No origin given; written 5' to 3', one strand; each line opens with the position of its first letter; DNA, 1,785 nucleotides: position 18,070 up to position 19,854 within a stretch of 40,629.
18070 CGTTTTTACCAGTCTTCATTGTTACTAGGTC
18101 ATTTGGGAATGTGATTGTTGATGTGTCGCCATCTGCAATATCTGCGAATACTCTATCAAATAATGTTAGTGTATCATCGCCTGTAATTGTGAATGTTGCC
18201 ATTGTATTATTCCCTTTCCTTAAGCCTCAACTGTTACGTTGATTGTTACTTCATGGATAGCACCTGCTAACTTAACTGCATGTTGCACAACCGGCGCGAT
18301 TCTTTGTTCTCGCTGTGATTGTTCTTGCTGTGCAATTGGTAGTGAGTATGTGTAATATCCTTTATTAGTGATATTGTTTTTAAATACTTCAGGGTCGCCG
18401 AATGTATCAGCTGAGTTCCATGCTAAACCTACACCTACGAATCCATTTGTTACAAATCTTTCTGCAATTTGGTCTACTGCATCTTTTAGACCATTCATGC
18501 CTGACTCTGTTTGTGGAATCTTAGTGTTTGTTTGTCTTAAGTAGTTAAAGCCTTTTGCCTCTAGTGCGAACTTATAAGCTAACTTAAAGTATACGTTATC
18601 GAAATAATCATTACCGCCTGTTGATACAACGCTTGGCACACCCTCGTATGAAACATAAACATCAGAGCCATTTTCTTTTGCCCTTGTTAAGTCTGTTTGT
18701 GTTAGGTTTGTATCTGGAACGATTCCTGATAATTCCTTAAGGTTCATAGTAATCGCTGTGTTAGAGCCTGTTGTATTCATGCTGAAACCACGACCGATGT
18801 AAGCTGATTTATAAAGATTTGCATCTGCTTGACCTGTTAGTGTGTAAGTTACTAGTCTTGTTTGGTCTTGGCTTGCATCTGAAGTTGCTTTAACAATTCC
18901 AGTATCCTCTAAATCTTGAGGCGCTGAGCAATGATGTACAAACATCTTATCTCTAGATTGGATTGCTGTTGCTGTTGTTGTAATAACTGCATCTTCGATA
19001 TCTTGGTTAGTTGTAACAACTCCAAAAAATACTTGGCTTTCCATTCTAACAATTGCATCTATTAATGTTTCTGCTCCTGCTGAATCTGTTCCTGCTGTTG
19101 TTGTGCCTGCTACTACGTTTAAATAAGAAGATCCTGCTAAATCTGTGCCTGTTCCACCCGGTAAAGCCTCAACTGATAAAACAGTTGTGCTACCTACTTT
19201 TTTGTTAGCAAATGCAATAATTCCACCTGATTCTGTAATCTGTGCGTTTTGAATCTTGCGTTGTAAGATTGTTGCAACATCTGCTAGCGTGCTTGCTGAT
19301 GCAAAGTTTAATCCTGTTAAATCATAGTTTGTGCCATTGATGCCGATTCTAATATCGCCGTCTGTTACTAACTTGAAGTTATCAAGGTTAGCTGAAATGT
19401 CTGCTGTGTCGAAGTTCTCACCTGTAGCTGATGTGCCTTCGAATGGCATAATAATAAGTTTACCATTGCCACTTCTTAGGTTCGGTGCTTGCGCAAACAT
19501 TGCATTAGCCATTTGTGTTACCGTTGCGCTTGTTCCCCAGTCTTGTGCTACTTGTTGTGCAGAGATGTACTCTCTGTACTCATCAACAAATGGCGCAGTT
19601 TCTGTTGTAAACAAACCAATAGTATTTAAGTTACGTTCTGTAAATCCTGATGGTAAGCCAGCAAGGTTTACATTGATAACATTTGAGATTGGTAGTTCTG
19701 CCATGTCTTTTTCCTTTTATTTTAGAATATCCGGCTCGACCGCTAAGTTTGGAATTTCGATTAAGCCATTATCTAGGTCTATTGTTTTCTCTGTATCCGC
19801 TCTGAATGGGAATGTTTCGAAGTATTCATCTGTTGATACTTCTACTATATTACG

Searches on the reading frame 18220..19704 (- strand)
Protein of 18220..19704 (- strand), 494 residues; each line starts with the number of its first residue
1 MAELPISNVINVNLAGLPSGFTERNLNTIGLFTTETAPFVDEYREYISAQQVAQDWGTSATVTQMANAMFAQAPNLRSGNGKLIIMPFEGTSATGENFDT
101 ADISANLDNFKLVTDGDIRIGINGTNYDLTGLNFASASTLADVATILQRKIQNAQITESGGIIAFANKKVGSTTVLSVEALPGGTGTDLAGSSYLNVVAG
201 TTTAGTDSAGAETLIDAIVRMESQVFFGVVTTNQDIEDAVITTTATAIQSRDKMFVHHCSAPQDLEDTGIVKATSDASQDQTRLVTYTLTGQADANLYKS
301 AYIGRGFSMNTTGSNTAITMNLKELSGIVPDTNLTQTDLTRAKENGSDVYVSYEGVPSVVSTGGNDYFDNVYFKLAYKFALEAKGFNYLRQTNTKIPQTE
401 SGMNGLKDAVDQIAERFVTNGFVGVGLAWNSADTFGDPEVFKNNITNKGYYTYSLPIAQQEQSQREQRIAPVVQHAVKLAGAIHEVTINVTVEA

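Call 11: search_dna_similar(query=window:18220-19704:-, collection=phages, mode=protein, max_rows=15)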
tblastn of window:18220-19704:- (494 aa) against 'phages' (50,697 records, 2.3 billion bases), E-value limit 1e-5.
Records with a match: 407; places in all: 408; records where one place covers at least 80% of the query: 71.
Best place of each record, by identity: <60% 407.
By first word of the organism name: Vibrio 245; Salmonella 47; Aeromonas 21; Erwinia 18; Escherichia 15; Klebsiella 13; Burkholderia 6; Acinetobacter 6; Shewanella 5; Proteus 3; and 19 more.
By host as written in the record: - 226; Vibrio cyclitrophicus 16; Salmonella enterica subsp. enterica serovar Enteritidis PT1 14; Erwinia amylovora 10; Escherichia coli 7; Klebsiella pneumoniae 5; Salmonella enterica 5; Vibrio crassostreae 5; and 80 more.
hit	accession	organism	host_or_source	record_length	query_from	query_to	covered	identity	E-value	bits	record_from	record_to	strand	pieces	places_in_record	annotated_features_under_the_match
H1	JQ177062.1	Bdellovibrio phage phi1422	Bdellovibrio bacteriovorus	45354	1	484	98%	33.7%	1e-55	206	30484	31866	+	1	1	hypothetical protein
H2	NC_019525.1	Bdellovibrio phage phi1422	Bdellovibrio bacteriovorus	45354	1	484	98%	33.7%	1e-55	206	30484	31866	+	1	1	hypothetical protein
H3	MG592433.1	Vibrio phage 1.052.A._10N.286.46.C3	Enterovibrio norvegicus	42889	6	488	98%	32.5%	4e-50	190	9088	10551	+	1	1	hypothetical protein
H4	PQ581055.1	Vibrio phage vB_VpM-PP270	Vibrio parahaemolyticus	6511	6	492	99%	31.6%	3e-51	193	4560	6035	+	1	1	tail sheath protein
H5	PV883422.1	Vibrio phage vB_VpM-PP270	Vibrio parahaemolyticus VP270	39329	6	492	99%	31.6%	3e-51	193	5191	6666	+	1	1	tail sheath protein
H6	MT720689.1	Vibrio phage XM1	Vibrio rotiferianus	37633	6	492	99%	31.6%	5e-51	192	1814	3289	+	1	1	hypothetical protein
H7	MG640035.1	Vibrio phage Athena1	Vibrio alginolyticus V1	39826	6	492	99%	30.8%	3e-51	193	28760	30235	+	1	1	hypothetical protein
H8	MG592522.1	Vibrio phage 1.154.O._10N.222.52.B12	Vibrio sp.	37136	6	492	99%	30.7%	9e-50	189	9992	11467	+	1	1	hypothetical protein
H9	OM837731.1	Vibrio phage vB_Vp_PvVp04_M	Vibrio parahaemolyticus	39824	6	492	99%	30.4%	9e-50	189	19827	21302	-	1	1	hypothetical protein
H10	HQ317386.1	Vibrio phage VBM1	Vibrio parahaemolyticus RIMD2210633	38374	6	492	99%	30.3%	3e-49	187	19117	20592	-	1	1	hypothetical protein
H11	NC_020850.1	Vibrio phage VBM1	Vibrio parahaemolyticus RIMD2210633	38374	6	492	99%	30.3%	3e-49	187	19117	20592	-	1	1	tail sheath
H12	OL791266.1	Phage WC36-2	-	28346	4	490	99%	30.1%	2e-30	131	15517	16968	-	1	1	record has no annotation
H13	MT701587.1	Burkholderia phage Magia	Burkholderia cenocepacia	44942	4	492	99%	29.8%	1e-33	141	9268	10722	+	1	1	tail sheath protein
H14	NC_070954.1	Burkholderia phage Magia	Burkholderia cenocepacia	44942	4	492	99%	29.8%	1e-33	141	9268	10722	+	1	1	tail sheath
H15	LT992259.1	Yersinia phage fEV-1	-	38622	6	488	98%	30.1%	1e-48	186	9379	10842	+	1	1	g15: Phage-related protein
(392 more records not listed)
